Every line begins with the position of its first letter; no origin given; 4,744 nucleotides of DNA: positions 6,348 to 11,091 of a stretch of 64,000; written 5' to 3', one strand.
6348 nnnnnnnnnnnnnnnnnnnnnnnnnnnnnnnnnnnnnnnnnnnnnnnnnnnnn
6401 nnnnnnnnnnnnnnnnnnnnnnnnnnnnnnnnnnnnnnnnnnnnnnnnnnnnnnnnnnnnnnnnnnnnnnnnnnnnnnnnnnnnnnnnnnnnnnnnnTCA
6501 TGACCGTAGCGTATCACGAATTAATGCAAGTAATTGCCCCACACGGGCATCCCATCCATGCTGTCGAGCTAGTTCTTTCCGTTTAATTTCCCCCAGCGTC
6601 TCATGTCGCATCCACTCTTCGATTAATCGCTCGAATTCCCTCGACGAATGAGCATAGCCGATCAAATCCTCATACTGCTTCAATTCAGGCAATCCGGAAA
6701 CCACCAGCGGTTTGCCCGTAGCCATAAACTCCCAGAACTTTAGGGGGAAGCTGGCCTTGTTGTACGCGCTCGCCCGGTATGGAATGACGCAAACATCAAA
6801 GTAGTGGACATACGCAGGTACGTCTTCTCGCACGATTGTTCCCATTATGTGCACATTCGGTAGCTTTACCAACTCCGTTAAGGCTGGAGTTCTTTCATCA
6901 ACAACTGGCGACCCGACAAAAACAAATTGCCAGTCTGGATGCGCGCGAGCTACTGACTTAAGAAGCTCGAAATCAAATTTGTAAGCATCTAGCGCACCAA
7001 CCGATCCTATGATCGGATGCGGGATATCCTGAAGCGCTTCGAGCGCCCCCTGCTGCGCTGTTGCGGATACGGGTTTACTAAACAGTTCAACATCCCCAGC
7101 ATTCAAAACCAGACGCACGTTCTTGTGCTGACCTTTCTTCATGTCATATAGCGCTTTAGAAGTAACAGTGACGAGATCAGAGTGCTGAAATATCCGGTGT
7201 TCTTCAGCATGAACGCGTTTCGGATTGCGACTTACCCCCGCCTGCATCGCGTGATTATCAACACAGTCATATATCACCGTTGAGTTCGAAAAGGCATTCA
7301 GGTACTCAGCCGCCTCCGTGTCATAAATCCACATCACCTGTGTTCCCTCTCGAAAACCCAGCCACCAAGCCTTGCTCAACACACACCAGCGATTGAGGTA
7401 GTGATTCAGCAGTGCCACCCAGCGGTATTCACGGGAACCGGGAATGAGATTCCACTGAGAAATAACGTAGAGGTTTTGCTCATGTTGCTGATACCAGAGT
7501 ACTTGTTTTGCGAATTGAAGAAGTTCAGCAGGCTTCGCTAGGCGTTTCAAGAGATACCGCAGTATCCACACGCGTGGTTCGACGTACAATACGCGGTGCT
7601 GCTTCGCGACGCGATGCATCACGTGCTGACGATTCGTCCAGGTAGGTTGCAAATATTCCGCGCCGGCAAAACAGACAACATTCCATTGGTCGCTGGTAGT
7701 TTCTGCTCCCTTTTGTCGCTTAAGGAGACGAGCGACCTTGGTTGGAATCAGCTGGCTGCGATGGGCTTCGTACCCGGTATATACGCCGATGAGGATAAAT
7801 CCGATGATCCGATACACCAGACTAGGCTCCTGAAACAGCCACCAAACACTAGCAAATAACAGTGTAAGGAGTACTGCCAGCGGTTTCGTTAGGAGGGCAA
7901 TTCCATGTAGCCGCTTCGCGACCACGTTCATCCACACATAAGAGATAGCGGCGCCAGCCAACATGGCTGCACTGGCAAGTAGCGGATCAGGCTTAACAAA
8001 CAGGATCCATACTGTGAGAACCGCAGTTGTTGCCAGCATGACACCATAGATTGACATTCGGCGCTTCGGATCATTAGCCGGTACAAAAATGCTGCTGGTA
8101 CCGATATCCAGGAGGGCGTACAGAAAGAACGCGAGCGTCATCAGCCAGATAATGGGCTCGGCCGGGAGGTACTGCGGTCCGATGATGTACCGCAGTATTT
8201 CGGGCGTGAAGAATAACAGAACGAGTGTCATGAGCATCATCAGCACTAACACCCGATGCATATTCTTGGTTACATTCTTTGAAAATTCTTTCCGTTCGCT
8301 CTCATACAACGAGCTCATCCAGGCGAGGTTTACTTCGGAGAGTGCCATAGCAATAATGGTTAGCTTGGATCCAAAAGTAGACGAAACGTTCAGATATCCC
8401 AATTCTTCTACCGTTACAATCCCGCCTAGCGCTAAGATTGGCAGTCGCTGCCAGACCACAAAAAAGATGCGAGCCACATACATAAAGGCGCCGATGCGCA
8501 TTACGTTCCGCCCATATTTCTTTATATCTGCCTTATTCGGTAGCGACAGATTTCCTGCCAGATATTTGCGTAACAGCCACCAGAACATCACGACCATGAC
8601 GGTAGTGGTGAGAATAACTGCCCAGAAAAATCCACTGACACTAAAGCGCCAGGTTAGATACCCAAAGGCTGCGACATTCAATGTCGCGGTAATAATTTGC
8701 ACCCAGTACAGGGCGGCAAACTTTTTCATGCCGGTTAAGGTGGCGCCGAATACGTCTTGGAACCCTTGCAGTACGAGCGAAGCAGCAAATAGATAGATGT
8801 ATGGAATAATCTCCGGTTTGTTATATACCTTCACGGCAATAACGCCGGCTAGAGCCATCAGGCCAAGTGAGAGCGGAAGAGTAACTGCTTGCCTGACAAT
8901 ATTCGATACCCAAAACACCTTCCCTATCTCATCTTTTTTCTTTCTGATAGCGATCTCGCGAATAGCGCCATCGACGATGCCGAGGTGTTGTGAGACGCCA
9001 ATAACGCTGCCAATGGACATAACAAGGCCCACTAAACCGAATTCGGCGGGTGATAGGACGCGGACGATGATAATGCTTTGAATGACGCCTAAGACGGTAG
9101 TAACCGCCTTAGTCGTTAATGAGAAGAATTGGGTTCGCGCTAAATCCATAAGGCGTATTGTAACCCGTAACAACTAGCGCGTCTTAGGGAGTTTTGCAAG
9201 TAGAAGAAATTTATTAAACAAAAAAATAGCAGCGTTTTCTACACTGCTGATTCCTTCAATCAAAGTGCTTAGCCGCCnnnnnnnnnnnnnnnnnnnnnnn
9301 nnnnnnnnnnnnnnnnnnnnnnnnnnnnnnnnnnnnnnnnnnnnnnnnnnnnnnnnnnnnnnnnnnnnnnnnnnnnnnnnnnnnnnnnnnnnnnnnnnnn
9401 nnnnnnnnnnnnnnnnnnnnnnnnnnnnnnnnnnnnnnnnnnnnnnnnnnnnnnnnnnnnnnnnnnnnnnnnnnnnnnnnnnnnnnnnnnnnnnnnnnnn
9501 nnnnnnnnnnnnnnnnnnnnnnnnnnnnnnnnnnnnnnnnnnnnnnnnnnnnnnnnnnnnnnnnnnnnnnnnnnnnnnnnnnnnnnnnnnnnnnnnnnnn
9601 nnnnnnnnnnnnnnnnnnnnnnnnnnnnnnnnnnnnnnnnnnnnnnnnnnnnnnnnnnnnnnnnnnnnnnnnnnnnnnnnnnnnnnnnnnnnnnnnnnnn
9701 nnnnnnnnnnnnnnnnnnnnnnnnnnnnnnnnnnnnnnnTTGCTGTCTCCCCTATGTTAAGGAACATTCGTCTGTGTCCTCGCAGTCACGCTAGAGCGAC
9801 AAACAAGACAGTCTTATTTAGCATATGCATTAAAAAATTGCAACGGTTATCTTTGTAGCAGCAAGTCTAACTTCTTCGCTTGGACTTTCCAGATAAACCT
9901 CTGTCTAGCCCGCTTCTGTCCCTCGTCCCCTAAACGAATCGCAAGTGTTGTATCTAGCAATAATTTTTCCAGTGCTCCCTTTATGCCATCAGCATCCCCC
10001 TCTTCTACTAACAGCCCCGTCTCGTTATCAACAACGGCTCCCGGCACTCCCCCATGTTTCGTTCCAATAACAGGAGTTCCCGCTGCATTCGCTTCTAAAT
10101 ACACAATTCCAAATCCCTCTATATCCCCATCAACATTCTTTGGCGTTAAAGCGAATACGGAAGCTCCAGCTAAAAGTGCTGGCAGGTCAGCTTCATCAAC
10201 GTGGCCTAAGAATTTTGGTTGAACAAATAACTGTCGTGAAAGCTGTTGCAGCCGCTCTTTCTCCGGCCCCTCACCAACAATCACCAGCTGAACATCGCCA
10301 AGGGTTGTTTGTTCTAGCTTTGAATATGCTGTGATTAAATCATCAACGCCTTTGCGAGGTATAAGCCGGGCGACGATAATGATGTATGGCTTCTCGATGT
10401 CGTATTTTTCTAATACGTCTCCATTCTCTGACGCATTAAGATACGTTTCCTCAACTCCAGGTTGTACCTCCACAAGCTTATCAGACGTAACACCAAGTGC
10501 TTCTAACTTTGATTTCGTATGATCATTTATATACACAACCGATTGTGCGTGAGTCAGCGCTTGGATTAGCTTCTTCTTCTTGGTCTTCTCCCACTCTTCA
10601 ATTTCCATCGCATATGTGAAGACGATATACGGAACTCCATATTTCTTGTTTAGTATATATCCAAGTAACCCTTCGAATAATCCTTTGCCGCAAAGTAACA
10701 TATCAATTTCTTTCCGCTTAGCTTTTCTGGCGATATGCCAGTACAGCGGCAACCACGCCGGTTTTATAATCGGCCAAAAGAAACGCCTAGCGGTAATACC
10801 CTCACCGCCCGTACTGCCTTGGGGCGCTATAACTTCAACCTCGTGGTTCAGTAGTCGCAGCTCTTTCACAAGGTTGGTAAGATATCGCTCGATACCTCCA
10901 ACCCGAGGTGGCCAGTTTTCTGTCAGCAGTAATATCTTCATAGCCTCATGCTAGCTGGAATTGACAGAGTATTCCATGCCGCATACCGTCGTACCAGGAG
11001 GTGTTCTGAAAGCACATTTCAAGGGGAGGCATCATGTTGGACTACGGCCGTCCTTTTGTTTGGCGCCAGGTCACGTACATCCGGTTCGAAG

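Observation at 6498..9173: Natural fusion of a Wzx-type flippase with a GT4 glycosyltransferase domain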

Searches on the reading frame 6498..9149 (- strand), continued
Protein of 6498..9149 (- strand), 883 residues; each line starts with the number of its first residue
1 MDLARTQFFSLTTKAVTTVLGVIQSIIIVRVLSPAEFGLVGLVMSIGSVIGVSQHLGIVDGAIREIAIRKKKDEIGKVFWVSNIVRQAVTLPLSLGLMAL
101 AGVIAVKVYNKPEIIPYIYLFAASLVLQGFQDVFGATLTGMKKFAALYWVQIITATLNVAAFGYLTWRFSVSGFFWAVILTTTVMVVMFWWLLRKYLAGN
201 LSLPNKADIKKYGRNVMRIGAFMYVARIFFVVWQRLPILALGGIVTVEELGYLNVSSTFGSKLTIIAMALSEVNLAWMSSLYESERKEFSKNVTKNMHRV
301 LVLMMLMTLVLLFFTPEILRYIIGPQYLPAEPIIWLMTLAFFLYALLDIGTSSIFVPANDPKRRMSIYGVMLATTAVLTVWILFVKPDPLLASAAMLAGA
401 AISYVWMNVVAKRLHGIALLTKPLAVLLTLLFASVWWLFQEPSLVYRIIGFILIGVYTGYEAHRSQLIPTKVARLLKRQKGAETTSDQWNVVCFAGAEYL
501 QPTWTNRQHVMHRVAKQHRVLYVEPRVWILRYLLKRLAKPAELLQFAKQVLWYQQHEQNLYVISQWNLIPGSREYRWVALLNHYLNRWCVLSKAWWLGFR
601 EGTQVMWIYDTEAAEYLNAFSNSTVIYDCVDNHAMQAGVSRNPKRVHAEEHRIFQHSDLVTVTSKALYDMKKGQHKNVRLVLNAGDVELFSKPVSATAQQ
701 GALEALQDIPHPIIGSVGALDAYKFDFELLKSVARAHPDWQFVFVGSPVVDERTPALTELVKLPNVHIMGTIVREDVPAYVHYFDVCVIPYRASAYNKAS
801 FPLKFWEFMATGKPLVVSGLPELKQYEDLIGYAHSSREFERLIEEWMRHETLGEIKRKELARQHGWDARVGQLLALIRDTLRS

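Call 78: search_dna_similar(query=window:6501-9149:-, collection=plasmids, mode=protein, max_evalue=0.00001, max_rows=15)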
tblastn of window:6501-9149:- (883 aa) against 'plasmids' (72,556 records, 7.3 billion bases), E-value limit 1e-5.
Records with a match: 161; places in all: 166; records where one place covers at least 80% of the query: 0.
Best place of each record, by identity: <60% 161.
By first word of the organism name: Sinorhizobium 28; Rhizobium 20; Deinococcus 17; Pantoea 13; Azospirillum 10; Ensifer 9; Mesorhizobium 8; Sphingobium 4; Caballeronia 4; Nitratidesulfovibrio 4; and 35 more.
By predicted mobility (MOB-suite, as given by PLSDB): non-mobilizable 110; conjugative 44; mobilizable 7.
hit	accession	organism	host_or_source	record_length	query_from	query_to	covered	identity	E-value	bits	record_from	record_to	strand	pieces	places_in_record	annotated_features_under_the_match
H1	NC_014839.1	Pantoea sp. At-9b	-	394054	478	879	46%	29.3%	2e-42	176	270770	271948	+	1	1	glycosyltransferase | acyltransferase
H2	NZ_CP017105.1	Rhizobium gallicum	Phaseolus vulgaris,Whole ...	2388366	490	881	44%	28.0%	1e-38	164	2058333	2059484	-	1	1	none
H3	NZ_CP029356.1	Azospirillum thermophilum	cell culture,hot spring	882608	508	877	42%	28.0%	7e-23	113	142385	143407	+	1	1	glycosyltransferase family 1 protein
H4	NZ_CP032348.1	Azospirillum brasilense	soil sample,Agricultural field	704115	484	877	45%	26.1%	3e-15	89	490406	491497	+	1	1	glf: UDP-galactopyranose mutase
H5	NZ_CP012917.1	Azospirillum brasilense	Digitaria eriantha,microbe,root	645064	484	877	45%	25.7%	6e-18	97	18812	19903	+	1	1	glf: UDP-galactopyranose mutase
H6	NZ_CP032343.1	Azospirillum brasilense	soil sample,Agricultural field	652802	484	877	45%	25.7%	6e-18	97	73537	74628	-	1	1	glf: UDP-galactopyranose mutase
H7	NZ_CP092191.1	Deinococcus sp. KNUC1210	Setaria viridis,cell ...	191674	453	868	47%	24.2%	2e-17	96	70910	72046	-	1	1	glycosyltransferase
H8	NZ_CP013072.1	Sphingobium indicum B90A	sugarcane rhizosphere soil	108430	479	881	46%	24.4%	3e-16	92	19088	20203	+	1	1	glf: UDP-galactopyranose mutase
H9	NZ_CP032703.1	Pantoea soli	single isolate,soil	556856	508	873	41%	26.9%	4e-22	111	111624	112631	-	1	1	FAD-dependent oxidoreductase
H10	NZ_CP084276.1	Caballeronia grimmiae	Leptoglossus zonatus,Cell culture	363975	488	844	40%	27.5%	3e-20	104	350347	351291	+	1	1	glycosyltransferase family 1 protein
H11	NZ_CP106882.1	Comamonas endophytica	Indosasa shibataeoides,cell culture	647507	508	863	40%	27.0%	6e-22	110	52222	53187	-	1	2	glycosyltransferase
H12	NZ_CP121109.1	Pantoea sp. X85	metagenomic assembly,rabbit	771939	508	877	42%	26.0%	4e-24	117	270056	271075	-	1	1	FAD-dependent oxidoreductase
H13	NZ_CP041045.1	Paracoccus sp. AK26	pure culture,Hexachlorocyclohexane ...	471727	491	882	44%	24.4%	2e-16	92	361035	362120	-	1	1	glycosyltransferase family 1 protein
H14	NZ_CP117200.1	Pantoea sp. SS70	Solanum tuberosum L.,cell culture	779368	508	877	42%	25.7%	2e-23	115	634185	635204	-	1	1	none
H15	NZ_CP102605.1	Pantoea sp. SOD02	cell culture,urban freshwater stream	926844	508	877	42%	25.7%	3e-19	101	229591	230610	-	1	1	FAD-dependent oxidoreductase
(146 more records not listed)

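Call 79: get_annotated_region(hit=H4, flank=6000)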
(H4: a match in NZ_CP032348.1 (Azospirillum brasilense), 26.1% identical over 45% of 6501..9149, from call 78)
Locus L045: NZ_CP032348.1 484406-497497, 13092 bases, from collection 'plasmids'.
description: Azospirillum brasilense strain MTCC4039 plasmid p4, complete sequence
organism: Azospirillum brasilense (NCBI taxid 192)
taxonomy: Bacteria; Pseudomonadota; Alphaproteobacteria; Rhodospirillales; Azospirillaceae; Azospirillum; Azospirillum brasilense
host: -; source: soil sample,Agricultural field; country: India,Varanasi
typing (MOB-suite, as given by PLSDB): non-mobilizable
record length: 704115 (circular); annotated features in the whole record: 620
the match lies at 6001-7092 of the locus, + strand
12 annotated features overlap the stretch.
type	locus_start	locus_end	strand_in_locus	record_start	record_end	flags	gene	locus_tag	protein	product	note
CDS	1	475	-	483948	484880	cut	gcvA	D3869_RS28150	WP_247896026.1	transcriptional regulator GcvA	GO:0006355 - regulation of DNA-templated transcription [Evidence IEA]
CDS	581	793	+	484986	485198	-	-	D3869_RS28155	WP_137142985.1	DUF1127 domain-containing protein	-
CDS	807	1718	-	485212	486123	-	-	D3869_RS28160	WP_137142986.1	MBL fold metallo-hydrolase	-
CDS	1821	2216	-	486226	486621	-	-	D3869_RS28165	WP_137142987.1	hypothetical protein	-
CDS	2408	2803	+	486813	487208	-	-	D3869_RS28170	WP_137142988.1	VOC family protein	-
CDS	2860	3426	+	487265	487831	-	-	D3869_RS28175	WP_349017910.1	Twin-arginine translocation pathway signal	-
CDS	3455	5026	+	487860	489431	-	-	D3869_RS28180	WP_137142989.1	GMC family oxidoreductase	-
CDS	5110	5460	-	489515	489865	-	-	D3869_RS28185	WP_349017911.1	ribbon-helix-helix domain-containing protein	-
CDS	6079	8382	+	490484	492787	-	glf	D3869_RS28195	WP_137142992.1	UDP-galactopyranose mutase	GO:0009273 - peptidoglycan-based cell wall biogenesis [Evidence IEA]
CDS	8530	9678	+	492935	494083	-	-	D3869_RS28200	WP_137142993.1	beta-glucosidase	-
CDS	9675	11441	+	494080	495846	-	-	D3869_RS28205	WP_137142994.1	ABC transporter ATP-binding protein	-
CDS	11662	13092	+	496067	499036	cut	-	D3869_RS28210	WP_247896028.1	PAS domain-containing protein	-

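Call 80: get_annotated_region(hit=H1, flank=6000)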
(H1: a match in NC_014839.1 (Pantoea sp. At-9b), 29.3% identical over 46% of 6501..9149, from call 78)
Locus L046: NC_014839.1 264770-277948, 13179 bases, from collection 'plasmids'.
description: Pantoea sp. At-9b plasmid pPAT9B02, complete sequence
organism: Pantoea sp. At-9b (NCBI taxid 592316)
taxonomy: Bacteria; Pseudomonadota; Gammaproteobacteria; Enterobacterales; Erwiniaceae; Pantoea; Pantoea sp. At-9b
host: -; source: -; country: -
typing (MOB-suite, as given by PLSDB): conjugative; replicon rep_cluster_703; relaxase MOBF; mating-pair formation MPF_F
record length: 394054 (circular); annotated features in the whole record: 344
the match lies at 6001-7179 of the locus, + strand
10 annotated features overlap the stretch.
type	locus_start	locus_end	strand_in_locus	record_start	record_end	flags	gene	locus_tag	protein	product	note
CDS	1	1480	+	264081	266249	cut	-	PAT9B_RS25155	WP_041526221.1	polysaccharide biosynthesis tyrosine autokinase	GO:0045226 - extracellular polysaccharide biosynthetic process [Evidence IEA]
CDS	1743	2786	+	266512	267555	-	-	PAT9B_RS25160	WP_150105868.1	hypothetical protein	-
CDS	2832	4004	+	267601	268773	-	-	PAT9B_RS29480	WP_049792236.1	glycosyltransferase family 4 protein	-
CDS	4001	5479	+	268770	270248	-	-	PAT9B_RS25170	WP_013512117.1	lipid II flippase MurJ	-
CDS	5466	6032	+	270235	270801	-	-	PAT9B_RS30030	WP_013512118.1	acyltransferase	-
CDS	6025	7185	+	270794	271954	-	-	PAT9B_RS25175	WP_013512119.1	glycosyltransferase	-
CDS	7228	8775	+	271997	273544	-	-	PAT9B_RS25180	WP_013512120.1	right-handed parallel beta-helix repeat-containing protein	-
CDS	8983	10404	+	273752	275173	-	-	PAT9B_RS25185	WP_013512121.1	mannose-1-phosphate guanylyltransferase/mannose-6-phosphate isomerase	GO:0009103 - lipopolysaccharide biosynthetic process [Evidence IEA]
CDS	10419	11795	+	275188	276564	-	cpsG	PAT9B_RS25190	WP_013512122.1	phosphomannomutase CpsG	-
CDS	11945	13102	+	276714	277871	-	-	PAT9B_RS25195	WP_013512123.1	glycosyltransferase family 4 protein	-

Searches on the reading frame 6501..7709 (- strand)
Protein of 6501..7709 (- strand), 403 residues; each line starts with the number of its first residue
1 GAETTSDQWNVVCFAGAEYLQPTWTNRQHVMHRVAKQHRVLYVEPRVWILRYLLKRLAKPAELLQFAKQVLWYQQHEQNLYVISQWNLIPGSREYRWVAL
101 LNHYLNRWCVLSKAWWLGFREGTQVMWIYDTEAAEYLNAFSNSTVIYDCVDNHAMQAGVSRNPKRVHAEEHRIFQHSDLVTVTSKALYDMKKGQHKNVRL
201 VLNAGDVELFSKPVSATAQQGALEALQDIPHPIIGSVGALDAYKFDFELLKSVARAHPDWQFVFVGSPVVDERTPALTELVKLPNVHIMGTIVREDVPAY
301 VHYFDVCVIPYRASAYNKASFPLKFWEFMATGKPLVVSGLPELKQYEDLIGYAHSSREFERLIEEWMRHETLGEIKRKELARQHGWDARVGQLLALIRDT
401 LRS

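Call 25: search_solved_structures(query=window:6501-7709:-, max_evalue=0.01)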
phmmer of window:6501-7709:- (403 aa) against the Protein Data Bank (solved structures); distinct sequences matched with E-value up to 0.01: 1.
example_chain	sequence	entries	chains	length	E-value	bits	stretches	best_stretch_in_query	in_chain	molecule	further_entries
4rv1_A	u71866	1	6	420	0.0058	18.6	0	179-241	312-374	Engineered Protein OR497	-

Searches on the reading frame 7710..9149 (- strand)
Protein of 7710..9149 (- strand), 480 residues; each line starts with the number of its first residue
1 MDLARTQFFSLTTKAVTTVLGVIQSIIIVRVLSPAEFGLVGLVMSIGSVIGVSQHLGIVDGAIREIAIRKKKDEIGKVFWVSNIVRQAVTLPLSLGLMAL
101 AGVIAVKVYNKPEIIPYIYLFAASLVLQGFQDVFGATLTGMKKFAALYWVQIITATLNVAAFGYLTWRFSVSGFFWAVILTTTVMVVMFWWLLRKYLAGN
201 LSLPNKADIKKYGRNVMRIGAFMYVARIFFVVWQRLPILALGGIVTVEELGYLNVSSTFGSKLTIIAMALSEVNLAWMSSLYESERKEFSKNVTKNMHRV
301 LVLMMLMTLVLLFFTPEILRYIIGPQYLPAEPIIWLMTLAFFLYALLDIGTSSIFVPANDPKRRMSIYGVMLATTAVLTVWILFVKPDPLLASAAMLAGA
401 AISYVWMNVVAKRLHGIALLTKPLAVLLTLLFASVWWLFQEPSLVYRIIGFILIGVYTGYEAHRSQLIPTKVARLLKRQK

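Call 26: search_solved_structures(query=window:7710-9149:-, max_evalue=0.01)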
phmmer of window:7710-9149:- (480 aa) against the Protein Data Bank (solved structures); distinct sequences matched with E-value up to 0.01: 0.

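Call 51: search_protein_families(library=ncbifam, proteins=[window:7710-9149:-], max_evalue=0.00001)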
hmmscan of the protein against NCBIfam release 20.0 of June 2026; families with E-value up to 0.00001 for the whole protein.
window:7710-9149:- (480 aa): 1 family
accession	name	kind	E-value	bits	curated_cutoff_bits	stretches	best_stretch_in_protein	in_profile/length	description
NF007773.0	PRK10459.1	equivalog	5.5e-07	28.9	273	1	14-343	18-336/492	MOP flippase family protein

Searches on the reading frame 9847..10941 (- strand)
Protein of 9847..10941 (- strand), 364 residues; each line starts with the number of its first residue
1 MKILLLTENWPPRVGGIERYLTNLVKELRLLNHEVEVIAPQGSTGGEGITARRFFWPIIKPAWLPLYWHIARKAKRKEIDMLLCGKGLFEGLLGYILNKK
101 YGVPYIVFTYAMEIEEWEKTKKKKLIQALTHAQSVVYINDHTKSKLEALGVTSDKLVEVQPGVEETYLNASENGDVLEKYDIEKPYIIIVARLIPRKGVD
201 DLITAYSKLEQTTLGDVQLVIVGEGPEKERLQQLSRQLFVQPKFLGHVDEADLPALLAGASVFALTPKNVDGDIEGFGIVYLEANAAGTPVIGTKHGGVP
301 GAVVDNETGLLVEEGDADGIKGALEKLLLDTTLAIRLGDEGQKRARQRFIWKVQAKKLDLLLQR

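Call 9: search_protein_families(library=pfam, proteins=[window:9847-10941:-], max_evalue=0.001)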
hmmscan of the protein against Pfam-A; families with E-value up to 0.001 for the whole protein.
window:9847-10941:- (364 aa): 6 families
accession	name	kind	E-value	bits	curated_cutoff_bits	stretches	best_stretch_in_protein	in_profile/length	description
PF00534.26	Glycos_transf_1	-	3.5e-40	137.8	26.4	1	183-344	14-172/172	Glycosyl transferases group 1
PF13692.12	Glyco_trans_1_4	-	2.5e-29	102.8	27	1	185-330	2-142/142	Glycosyl transferases group 1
PF13439.12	Glyco_transf_4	-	3.2e-14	53.7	28.5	1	14-164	1-167/170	Glycosyltransferase Family 4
PF13579.12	Glyco_trans_4_4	-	8.1e-12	46.2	29.7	1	15-162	1-158/158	Glycosyl transferase 4-like domain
PF20706.3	GT4-conflict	-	1.1e-09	38.2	26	1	5-302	2-319/385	Family 4 Glycosyltransferase in conflict systems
PF13524.12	Glyco_trans_1_2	-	0.00014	22.2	25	1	215-357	13-141/144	Glycosyl transferase-like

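Call 51: search_protein_families(library=ncbifam, proteins=[window:9847-10941:-], max_evalue=0.00001)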
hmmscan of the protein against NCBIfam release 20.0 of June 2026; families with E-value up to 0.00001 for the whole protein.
window:9847-10941:- (364 aa): 32 families (the best 25 are shown)
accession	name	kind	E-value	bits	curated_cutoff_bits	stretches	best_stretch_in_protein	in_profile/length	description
TIGR02149.1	glgA_Coryne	subfamily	2.6e-28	99.3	302.4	1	1-357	1-382/391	glycogen synthase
NF041876.1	EPS_EpsE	equivalog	3.7e-26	92.3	400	1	148-358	179-389/389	exopolysaccharide biosynthesis GT4 family glycosyltransferase EpsE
TIGR03088.1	stp2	hypoth_equivalog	1e-25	90.6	409.05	1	146-359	152-367/374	TIGR03088 family PEP-CTERM/XrtA system glycosyltransferase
TIGR03999.1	thiol_BshA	equivalog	3.6e-21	75.5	273.7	1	173-352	186-360/375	N-acetyl-alpha-D-glucosaminyl L-malate synthase BshA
TIGR03449.1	mycothiol_MshA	equivalog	6e-21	74.8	462.5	1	134-359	168-397/406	D-inositol-3-phosphate glycosyltransferase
NF047684.1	TeichurnBiosyTuaC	equivalog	1.2e-18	67.2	550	1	95-358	125-382/391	teichuronic acid biosynthesis protein TuaC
NF038298.1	EPS_HpsO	equivalog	7.5e-18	64.5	575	1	129-357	144-379/388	hormogonium polysaccharide biosynthesis glycosyltransferase HpsO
NF038229.1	Glyco4_Geo_Pelo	equivalog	4.5e-17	62.1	400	1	90-363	67-334/338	GPMC system family 4 glycosyltransferase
TIGR04005.1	wcaL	equivalog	4e-16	58.9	537.6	1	135-327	178-367/406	colanic acid biosynthesis glycosyltransferase WcaL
TIGR04047.1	MSMEG_0565_glyc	hypoth_equivalog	6.5e-16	58.4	259.85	1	159-356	164-365/373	MSMEG_0565 family glycosyltransferase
TIGR02472.1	sucr_P_syn_N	equivalog_domain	6.5e-16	58.2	576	1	141-356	208-432/439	sucrose-phosphate synthase, putative, glycosyltransferase domain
NF041010.1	glycosy_Agl16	equivalog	8.7e-15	54.4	575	1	125-358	125-344/352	glycosylation protein Agl16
NF041139.1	TreT_Thcocales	equivalog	1.1e-14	54.1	775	1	275-360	324-408/412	trehalose synthase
NF047880.1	glyco_SdgA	exception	3.4e-14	52.3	800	1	121-356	258-481/488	serine-aspartate repeat adhesin O-glycosyltransferase SdgA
NF038295.1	EPS_HpsP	equivalog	9.8e-14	51.1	550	1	130-357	153-379/388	hormogonium polysaccharide biosynthesis glycosyltransferase HpsP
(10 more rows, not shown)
